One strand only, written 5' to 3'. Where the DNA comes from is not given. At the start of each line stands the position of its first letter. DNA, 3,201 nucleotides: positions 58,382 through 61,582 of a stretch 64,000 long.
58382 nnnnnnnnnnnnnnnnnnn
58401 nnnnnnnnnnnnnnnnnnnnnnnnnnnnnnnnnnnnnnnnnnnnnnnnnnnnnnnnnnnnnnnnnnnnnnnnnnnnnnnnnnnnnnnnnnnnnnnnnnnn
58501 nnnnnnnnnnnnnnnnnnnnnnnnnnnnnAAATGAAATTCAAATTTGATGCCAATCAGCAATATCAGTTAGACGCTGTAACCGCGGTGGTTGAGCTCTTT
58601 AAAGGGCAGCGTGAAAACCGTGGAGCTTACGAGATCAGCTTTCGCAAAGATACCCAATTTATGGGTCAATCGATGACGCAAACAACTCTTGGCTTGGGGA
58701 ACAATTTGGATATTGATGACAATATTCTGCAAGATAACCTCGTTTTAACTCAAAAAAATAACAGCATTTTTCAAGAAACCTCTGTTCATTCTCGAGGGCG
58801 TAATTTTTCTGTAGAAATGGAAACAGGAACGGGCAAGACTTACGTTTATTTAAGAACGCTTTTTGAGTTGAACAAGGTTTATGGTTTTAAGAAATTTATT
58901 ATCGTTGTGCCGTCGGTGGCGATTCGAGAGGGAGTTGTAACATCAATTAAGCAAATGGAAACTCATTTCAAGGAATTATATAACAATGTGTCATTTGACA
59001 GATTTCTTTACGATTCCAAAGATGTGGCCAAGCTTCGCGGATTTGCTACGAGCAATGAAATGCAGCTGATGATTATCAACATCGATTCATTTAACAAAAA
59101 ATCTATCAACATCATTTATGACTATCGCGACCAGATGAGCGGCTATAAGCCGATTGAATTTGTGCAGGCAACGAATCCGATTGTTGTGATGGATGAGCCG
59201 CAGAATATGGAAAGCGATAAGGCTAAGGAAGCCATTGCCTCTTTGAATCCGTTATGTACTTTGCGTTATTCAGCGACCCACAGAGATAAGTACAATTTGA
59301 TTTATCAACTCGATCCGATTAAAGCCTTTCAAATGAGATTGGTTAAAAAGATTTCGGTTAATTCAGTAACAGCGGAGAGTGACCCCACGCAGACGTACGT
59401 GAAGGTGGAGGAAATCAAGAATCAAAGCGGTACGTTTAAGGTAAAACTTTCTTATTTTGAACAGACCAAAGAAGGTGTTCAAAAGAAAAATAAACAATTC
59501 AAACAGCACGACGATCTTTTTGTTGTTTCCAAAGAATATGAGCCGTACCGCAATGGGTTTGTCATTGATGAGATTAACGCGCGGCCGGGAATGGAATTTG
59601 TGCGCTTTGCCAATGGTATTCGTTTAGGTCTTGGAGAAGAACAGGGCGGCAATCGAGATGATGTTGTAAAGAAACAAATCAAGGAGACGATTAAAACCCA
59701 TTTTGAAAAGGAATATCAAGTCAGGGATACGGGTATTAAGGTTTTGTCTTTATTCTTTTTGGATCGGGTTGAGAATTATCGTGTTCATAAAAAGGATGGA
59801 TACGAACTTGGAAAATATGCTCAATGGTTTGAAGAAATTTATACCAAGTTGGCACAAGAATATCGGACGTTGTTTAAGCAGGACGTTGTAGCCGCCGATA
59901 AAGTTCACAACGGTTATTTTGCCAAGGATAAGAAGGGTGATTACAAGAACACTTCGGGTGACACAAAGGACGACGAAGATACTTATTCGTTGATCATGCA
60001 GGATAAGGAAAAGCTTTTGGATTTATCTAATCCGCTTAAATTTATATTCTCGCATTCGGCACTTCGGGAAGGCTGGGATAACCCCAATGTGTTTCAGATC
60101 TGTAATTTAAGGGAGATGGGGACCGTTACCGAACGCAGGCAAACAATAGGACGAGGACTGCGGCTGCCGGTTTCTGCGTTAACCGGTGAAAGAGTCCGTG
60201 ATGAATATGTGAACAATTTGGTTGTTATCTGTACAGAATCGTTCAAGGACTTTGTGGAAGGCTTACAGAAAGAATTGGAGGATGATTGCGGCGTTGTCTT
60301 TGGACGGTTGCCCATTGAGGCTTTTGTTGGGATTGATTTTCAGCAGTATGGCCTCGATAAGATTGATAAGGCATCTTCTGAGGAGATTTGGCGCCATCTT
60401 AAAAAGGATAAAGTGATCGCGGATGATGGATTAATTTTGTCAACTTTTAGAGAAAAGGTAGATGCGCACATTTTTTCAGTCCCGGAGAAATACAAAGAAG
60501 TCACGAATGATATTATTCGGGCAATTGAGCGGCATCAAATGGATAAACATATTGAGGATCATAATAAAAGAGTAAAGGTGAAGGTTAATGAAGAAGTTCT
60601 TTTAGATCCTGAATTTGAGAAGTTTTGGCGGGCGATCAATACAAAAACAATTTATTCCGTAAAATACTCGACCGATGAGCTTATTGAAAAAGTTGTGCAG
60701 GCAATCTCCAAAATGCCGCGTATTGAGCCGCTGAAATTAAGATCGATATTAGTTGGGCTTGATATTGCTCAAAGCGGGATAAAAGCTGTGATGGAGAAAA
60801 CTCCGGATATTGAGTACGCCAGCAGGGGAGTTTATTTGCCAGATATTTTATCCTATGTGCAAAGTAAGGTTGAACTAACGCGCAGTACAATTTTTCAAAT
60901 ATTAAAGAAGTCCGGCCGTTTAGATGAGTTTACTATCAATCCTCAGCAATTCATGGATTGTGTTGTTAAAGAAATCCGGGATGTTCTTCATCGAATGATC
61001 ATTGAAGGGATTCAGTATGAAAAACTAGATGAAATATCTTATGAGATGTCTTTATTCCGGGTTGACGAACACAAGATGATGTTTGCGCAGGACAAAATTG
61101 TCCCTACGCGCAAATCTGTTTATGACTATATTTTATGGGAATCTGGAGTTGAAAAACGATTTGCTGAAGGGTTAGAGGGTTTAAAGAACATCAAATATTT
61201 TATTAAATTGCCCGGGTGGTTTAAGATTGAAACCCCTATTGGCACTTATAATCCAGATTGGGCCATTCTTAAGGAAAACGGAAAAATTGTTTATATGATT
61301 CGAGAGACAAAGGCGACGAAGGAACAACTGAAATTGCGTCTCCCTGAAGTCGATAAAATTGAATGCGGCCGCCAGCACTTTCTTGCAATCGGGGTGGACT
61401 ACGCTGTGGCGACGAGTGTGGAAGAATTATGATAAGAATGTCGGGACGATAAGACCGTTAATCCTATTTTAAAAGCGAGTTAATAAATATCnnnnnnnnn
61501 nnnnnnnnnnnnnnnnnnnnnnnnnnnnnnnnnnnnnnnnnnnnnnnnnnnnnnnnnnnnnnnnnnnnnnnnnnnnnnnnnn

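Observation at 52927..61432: radC - SNF2 helicase - Type III Mod - Type III Res as one tightly coupled operon (hybrid of a Type III R-M and a DISARM-class-1-like front end)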

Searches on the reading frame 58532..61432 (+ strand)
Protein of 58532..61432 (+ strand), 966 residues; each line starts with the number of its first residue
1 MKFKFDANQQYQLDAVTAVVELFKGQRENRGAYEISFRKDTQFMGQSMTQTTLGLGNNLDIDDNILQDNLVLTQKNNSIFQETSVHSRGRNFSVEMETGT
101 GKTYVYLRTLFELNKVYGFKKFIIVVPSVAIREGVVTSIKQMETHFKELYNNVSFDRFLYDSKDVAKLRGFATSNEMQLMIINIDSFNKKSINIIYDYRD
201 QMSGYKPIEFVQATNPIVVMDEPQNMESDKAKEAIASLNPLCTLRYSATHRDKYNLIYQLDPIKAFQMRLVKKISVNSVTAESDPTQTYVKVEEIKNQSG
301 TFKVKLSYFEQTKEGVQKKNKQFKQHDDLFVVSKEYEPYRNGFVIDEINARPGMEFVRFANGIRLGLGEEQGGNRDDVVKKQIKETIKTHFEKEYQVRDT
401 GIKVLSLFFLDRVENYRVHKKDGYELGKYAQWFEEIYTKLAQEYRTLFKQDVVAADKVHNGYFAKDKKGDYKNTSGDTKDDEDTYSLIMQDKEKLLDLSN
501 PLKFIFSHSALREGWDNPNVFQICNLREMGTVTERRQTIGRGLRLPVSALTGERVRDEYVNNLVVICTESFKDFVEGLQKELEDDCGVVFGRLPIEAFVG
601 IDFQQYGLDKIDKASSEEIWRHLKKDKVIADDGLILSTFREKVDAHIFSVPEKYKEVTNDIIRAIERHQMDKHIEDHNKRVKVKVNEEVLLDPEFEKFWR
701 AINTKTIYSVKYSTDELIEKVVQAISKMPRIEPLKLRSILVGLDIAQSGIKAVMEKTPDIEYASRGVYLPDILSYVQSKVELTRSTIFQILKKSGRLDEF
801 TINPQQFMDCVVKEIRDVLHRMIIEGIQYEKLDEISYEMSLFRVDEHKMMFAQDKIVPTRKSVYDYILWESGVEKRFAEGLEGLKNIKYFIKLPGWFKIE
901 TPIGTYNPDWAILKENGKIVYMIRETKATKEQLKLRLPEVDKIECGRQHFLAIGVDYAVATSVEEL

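Call 3: search_protein_families(library=pfam, proteins=[window:58532-61432:+], max_evalue=0.01)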
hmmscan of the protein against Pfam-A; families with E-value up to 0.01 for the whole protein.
window:58532-61432:+ (966 aa): 4 families
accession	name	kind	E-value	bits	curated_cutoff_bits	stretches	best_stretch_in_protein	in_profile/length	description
PF19778.5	RE_endonuc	-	3.9e-32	110.7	23.4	1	861-961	2-106/108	Endonuclease domain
PF04851.21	ResIII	-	1.1e-13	51.9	22.5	1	74-250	20-162/164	Type III restriction enzyme, res subunit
PF00270.35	DEAD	-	2.4e-08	34.3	26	1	88-251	13-161/167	DEAD/DEAH box helicase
PF02562.22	PhoH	-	0.0039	17.2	27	0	97-149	27-79/205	PhoH-like protein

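Call 4: search_protein_families(library=padloc, proteins=[window:58532-61432:+], max_evalue=0.01)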
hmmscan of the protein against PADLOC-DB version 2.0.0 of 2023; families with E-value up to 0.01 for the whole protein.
window:58532-61432:+ (966 aa): 9 families
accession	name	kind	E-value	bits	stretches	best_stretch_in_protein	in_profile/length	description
PDLC03647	REase_III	-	3.5e-287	953.6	1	1-965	1-981/989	Type III restriction enzyme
PDLC03649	REase_III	-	1.5e-84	282.6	1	1-954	3-947/973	Type III restriction enzyme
PDLC03653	REase_III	-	1.1e-13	48.3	1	493-582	417-503/883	Type III restriction enzyme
PDLC03650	REase_III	-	1.3e-09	35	2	495-576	371-449/898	Type III restriction enzyme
PDLC03648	REase_III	-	4e-09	33.2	1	504-577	313-382/871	Type III restriction enzyme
PDLC01763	Cas3b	-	0.00011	19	1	75-144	249-318/762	-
PDLC01439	typeIV_DinG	-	0.00034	17.4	1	86-147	31-88/575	CAS-IV-A; associated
PDLC01765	Cas3c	-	0.0051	13.8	0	89-241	183-319/612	-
PDLC04140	mad8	-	0.0093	13.5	0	91-238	29-216/314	mads_8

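Call 12: search_protein_families(library=ncbifam, proteins=[window:58532-61432:+], max_evalue=0.001)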
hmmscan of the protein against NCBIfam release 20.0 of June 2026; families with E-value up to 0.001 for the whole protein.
window:58532-61432:+ (966 aa): 2 families
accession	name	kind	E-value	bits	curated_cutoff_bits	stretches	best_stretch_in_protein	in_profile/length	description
NF012027.0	PRK15483.1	equivalog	3.8e-99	332.9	564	1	1-955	1-959/986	type III restriction-modification system endonuclease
NF046055.1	restr_BPTD_3080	equivalog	1.3e-07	30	800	1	467-561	541-635/970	BPTD_3080 family restriction endonuclease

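Call 73: find_related_loci(query=window:58532-61432:+, collection=metagenome_contigs, flank=10000)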
Query window:58532-61432:+ (966 aa) in metagenome_contigs; peptide patterns used: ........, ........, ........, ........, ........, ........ (x = any residue, [..] = any of these).
600 stretches matched a pattern (row limit reached: there are more); 598 encode a relative of the query (tblastn E <= 1e-3); the best 80 are kept; 80 distinct loci.
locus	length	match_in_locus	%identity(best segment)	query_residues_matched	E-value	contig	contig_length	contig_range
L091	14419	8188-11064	59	1-965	0e+0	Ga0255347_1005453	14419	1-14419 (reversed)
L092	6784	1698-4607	57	1-965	0e+0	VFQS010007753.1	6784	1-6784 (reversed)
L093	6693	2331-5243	49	1-966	0e+0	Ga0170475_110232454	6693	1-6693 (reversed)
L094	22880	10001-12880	48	1-966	0e+0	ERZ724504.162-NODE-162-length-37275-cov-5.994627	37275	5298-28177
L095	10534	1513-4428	48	1-966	0e+0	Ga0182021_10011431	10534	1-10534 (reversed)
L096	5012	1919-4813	48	1-966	0e+0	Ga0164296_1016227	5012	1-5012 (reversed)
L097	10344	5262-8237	46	1-966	0e+0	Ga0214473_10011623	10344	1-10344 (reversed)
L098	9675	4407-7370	46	1-964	0e+0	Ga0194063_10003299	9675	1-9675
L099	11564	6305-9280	44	1-966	0e+0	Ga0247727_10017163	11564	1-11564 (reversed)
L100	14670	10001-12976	46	1-966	0e+0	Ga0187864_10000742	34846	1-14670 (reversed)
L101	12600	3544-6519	46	1-966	0e+0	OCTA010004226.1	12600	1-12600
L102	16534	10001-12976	45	1-966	0e+0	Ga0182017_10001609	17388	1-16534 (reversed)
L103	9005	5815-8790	44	1-966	0e+0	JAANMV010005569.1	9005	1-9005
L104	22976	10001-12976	46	1-966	0e+0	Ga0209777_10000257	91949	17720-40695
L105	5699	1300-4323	44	1-966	0e+0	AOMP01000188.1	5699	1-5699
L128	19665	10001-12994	40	1-966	0e+0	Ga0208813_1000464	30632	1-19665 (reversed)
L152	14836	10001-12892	40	1-961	0e+0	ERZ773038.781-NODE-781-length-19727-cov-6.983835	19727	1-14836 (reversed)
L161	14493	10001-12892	39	1-961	0e+0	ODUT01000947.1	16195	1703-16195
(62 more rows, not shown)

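Call 79: search_protein_families(library=pfam, proteins=[L152:216-719:+, L152:768-1412:+, L161:196-927:+, L161:1025-1648:+, L128:4044-7283:+, L128:7276-8103:+, L152:4362-5096:+, L152:5097-5591:+, L152:6373-7290:+, L161:8453-9901:+], max_evalue=0.001)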
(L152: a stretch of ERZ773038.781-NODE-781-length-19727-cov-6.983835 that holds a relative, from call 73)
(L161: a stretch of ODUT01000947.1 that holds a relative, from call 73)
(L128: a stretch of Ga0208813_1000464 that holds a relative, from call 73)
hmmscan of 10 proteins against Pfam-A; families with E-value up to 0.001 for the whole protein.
L152:216-719:+ (167 aa): 0 families

L152:768-1412:+ (214 aa): 2 families
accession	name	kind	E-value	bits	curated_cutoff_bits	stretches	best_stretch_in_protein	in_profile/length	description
PF04002.20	RadC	-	1.1e-36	125.9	22.1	1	99-209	1-112/121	RadC-like JAB domain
PF20582.4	UPF0758_N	-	3.7e-15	56.2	27.1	1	7-77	5-76/77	UPF0758 N-terminal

L161:196-927:+ (243 aa): 0 families

L161:1025-1648:+ (207 aa): 2 families
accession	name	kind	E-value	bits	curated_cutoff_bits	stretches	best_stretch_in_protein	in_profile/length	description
PF04002.20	RadC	-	4.6e-38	130.3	22.1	1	99-206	1-109/121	RadC-like JAB domain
PF20582.4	UPF0758_N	-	2.2e-15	56.9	27.1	1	6-77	4-76/77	UPF0758 N-terminal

L128:4044-7283:+ (1079 aa): 4 families
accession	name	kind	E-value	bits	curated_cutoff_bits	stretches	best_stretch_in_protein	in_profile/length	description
PF00271.37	Helicase_C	-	9.9e-14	52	23.5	1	665-806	2-110/110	Helicase conserved C-terminal domain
PF00176.29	SNF2-rel_dom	-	1.8e-11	44.2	24.9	1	233-291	15-67/290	SNF2-related domain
PF04851.21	ResIII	-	3.7e-07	30.6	22.5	1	233-385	8-163/164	Type III restriction enzyme, res subunit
PF00270.35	DEAD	-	3.4e-06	27.3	26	0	334-387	115-162/167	DEAD/DEAH box helicase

L128:7276-8103:+ (275 aa): 1 family
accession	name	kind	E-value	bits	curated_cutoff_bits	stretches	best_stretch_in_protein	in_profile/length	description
PF14335.11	DUF4391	-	2e-56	191.9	29.9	1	18-268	1-232/232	Domain of unknown function (DUF4391)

L152:4362-5096:+ (244 aa): 1 family
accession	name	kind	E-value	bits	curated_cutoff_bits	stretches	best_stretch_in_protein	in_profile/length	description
PF12686.12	DUF3800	-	4.8e-13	50.5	21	1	17-196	1-148/149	Protein of unknown function (DUF3800)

L152:5097-5591:+ (164 aa): 0 families

L152:6373-7290:+ (305 aa): 1 family
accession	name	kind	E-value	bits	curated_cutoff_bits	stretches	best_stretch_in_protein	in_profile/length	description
PF00078.32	RVT_1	-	1.7e-12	47.9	29.6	1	63-235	20-194/205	Reverse transcriptase (RNA-dependent DNA polymerase)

L161:8453-9901:+ (482 aa): 2 families
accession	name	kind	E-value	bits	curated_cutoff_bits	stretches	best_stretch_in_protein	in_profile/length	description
PF04326.19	SLFN_AlbA_2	-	4.1e-16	60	25.3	1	21-143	1-117/118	Schlafen, AlbA_2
PF13749.12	HATPase_c_4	-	6.9e-11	42.4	26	1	316-394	3-80/89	Putative ATP-dependent DNA helicase recG C-terminal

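Call 91: search_protein_families(library=padloc, proteins=[L128:4044-7283:+, L128:7276-8103:+, L128:8140-9990:+, L128:9992-13012:+], max_evalue=0.00001)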
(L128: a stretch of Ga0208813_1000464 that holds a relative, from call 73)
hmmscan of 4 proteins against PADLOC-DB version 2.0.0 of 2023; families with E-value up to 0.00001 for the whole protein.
L128:4044-7283:+ (1079 aa): 33 families (the best 25 are shown)
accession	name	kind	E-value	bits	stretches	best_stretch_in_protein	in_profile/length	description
PDLC01075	C3a139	-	6e-136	453.1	1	88-1052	94-933/948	HKD+Snf2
PDLC02621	DrmD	-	1.1e-41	141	1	549-822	391-640/1040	DrmD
PDLC02619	DrmD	-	2.2e-37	126.7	2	623-813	359-541/872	DrmD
PDLC02623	DrmD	-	2.3e-34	116.4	2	663-851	510-667/1040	DrmD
PDLC02500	BrxHI|BrxHII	-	6.1e-28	95.8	1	749-817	517-584/933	BrxHI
PDLC02193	PLD_Helicase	-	1.6e-26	90.8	1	645-872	652-863/905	-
PDLC02572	DrmA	-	5.9e-25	85.4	1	554-813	393-629/1043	DrmA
PDLC03830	ZacC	-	9.2e-25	85.4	2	331-395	238-299/1019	-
PDLC00659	HmaA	-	3e-24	83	1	607-809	432-614/1176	SNF2 helicase / DEAD-box helicase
PDLC02843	DpdE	-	1e-23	81.2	2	251-388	179-301/1091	DpdE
PDLC04556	PDC-M27C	-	1.9e-22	77.5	2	231-291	38-101/892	-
PDLC02633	DrmD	-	5.8e-20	68.9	1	560-820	404-643/839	DrmD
PDLC02632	DrmD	-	7.8e-20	68.9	1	556-821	398-637/662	DrmD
PDLC02840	DpdE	-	1.7e-19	67.6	2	251-387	180-305/1091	DpdE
PDLC02504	BrxHI|BrxHII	-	9.5e-18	61.5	2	561-817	376-592/971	BrxHII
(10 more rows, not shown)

L128:7276-8103:+ (275 aa): 0 families

L128:8140-9990:+ (616 aa): 25 families
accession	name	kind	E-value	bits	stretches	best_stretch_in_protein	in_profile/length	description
PDLC03634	MTase_III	-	3.4e-223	741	1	8-615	5-620/621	Type III methyltransferase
PDLC03637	MTase_III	-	2.5e-130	433.6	1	14-489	45-507/513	Type III methyltransferase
PDLC03641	MTase_III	-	8e-120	399.3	1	14-513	13-526/657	Type III methyltransferase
PDLC03644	MTase_III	-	2.6e-92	308.3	1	59-441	5-387/542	Type III methyltransferase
PDLC03636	MTase_III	-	5.2e-60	201.8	2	168-437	93-395/575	Type III methyltransferase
PDLC03640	MTase_III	-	1.2e-57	193.6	2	92-260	43-212/654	Type III methyltransferase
PDLC03642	MTase_III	-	2e-56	189.8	1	87-435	77-397/528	Type III methyltransferase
PDLC03639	MTase_III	-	2.2e-40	136.6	2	91-317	86-291/639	Type III methyltransferase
PDLC03635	MTase_III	-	1e-39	134.9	3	168-260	265-361/708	Type III methyltransferase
PDLC03646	MTase_III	-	2.1e-36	123.2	3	291-443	683-832/1057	Type III methyltransferase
PDLC03643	MTase_III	-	7.8e-35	118.9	1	175-465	1-308/465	Type III methyltransferase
PDLC03354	MTase_II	-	2e-33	114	1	54-420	23-361/425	Type II methyltransferase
PDLC03638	MTase_III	-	1e-30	104.7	2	169-421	429-657/816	Type III methyltransferase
PDLC03278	MTase_II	-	2e-28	97.9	2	310-453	223-362/390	Type II methyltransferase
PDLC03300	MTase_II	-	6.2e-22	76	1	91-251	10-165/302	Type II methyltransferase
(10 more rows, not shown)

L128:9992-13012:+ (1006 aa): 4 families
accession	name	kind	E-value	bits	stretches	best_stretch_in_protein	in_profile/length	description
PDLC03647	REase_III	-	0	1140.2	1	4-1002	1-983/989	Type III restriction enzyme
PDLC03649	REase_III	-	2.2e-96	321.7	1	4-994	3-954/973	Type III restriction enzyme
PDLC03648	REase_III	-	8.5e-08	28.8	1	529-604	308-380/871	Type III restriction enzyme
PDLC03650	REase_III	-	8.5e-07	25.7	0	532-582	378-428/898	Type III restriction enzyme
